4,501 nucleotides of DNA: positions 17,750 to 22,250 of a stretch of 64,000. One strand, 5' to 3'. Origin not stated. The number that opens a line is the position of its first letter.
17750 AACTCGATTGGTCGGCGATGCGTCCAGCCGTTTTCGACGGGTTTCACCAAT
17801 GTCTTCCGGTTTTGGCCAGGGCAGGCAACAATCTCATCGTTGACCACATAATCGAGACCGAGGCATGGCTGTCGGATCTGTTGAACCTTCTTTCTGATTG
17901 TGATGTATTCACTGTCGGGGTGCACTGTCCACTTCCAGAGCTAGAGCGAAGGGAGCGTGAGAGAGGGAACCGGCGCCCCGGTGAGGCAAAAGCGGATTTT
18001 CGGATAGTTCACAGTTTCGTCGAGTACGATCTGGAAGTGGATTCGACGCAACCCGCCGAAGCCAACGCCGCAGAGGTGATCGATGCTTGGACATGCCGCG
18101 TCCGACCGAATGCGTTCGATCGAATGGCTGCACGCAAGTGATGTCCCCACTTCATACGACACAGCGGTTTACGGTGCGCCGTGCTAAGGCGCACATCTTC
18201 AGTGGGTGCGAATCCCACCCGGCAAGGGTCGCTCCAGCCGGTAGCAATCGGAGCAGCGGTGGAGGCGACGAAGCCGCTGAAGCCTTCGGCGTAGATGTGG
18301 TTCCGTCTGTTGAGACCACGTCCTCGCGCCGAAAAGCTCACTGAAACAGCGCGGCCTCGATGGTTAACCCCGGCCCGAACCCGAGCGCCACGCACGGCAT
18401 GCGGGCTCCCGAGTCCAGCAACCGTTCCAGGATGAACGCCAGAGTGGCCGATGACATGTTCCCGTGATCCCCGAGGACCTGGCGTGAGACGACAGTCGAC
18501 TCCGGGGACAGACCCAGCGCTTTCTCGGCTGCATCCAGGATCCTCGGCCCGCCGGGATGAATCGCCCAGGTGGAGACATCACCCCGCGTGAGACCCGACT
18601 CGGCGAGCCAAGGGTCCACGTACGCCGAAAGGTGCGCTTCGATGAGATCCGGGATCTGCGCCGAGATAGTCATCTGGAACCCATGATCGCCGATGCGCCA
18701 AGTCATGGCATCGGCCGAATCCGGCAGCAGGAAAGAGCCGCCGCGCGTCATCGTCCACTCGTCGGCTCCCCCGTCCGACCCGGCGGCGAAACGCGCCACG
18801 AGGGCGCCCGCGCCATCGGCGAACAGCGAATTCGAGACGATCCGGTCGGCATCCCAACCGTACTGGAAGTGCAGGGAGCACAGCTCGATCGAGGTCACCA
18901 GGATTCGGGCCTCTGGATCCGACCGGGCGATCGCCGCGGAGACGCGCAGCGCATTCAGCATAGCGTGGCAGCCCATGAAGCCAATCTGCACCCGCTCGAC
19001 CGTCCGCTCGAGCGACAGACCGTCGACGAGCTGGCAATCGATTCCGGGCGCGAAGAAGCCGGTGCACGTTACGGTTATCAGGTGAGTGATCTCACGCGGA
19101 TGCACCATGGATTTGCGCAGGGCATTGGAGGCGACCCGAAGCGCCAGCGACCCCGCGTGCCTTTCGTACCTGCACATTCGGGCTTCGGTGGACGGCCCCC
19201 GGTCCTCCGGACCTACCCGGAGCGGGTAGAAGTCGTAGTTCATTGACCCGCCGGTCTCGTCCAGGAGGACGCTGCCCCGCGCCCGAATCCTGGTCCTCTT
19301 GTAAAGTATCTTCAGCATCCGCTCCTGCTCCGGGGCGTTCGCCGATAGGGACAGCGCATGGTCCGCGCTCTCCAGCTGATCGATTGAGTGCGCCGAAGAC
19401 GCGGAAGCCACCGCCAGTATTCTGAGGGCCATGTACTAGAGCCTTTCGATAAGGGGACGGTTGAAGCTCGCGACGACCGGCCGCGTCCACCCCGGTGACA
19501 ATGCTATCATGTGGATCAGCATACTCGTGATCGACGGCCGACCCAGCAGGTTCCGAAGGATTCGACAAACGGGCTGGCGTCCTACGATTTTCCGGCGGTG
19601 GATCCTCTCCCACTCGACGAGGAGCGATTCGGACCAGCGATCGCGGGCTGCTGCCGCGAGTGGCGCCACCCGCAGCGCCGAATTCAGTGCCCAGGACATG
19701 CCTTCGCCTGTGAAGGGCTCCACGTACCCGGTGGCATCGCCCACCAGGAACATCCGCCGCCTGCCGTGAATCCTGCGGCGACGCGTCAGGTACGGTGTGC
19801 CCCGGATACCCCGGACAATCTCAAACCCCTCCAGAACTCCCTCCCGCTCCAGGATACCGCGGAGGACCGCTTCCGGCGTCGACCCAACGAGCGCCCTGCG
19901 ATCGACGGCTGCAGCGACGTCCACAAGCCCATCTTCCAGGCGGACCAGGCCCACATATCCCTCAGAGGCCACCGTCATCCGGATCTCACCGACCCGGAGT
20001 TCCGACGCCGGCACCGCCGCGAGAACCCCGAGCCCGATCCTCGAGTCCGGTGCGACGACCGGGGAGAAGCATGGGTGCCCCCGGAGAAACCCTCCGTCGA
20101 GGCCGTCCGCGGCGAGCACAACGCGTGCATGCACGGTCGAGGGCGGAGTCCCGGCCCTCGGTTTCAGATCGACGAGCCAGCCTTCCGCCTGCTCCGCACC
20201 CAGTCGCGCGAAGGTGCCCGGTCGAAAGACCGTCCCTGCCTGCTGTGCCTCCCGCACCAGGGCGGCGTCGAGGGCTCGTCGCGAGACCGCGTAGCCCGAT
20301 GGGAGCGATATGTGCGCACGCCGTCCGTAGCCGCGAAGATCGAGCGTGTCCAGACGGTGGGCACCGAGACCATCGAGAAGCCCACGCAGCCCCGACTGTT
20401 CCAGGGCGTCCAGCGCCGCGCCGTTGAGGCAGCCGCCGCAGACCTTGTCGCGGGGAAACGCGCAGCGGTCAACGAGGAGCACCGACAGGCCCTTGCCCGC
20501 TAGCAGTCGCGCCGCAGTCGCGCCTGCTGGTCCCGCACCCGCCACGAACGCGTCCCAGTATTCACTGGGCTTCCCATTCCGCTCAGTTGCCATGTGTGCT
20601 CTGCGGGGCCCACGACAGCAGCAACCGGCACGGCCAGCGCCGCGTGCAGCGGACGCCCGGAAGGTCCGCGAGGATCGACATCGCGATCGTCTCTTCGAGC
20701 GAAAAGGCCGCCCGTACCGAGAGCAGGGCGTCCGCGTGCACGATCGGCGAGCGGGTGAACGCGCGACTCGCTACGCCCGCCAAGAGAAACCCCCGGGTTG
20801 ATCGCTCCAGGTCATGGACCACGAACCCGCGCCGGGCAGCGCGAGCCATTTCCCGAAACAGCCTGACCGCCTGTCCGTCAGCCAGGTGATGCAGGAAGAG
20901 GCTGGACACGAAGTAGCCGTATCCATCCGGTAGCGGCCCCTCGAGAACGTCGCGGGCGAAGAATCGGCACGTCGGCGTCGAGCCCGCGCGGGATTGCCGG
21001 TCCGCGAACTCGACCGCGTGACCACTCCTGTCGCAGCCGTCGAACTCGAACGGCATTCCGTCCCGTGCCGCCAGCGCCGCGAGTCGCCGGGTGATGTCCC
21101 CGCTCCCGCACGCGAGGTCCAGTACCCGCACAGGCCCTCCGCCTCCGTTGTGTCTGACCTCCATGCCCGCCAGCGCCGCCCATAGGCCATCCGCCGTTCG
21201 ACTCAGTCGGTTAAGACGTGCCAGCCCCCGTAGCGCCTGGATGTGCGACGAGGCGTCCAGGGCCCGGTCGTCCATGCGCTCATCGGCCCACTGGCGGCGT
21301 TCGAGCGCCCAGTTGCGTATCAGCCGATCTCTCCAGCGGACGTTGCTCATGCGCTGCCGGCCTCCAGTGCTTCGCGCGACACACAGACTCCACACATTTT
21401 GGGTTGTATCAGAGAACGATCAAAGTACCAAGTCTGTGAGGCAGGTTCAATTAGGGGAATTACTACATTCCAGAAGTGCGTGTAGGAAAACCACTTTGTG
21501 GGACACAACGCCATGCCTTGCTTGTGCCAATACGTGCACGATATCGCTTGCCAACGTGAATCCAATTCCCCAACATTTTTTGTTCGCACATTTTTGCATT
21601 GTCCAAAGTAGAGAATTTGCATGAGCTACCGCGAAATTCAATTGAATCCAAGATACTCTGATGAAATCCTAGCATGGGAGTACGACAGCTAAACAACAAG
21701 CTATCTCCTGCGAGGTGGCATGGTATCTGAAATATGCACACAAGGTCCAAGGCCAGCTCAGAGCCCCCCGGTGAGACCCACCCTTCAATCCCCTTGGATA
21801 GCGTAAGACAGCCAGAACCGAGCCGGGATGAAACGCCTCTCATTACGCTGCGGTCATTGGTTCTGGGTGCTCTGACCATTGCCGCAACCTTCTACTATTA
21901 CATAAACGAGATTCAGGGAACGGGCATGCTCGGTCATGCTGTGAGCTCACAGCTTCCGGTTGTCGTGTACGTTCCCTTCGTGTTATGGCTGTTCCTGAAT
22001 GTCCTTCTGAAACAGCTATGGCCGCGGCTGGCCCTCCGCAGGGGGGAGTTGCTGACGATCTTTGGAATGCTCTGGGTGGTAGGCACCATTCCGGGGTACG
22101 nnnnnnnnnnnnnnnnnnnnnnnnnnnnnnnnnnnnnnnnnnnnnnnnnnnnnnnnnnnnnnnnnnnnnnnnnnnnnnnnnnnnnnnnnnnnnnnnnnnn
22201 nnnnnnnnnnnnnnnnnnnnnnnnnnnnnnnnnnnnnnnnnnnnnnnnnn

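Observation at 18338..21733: Type III PKS / FAD-oxidoreductase / methyltransferase operon (phenolic-lipid or alkylresorcinol type) with an AT-rich divergent control region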

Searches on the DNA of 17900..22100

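Call 60: search_rna_families(source=window, start=17900, end=22100, threshold=evalue, max_evalue=1)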
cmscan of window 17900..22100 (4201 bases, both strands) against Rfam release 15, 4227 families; matches with E-value up to 1: 1.
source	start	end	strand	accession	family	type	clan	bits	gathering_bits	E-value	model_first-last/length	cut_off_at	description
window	18200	18339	+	RF02003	group-II-D1D4-4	Intron;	CL00102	63.1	49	1.1e-12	1-138/138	no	Group II catalytic intron D1-D4-4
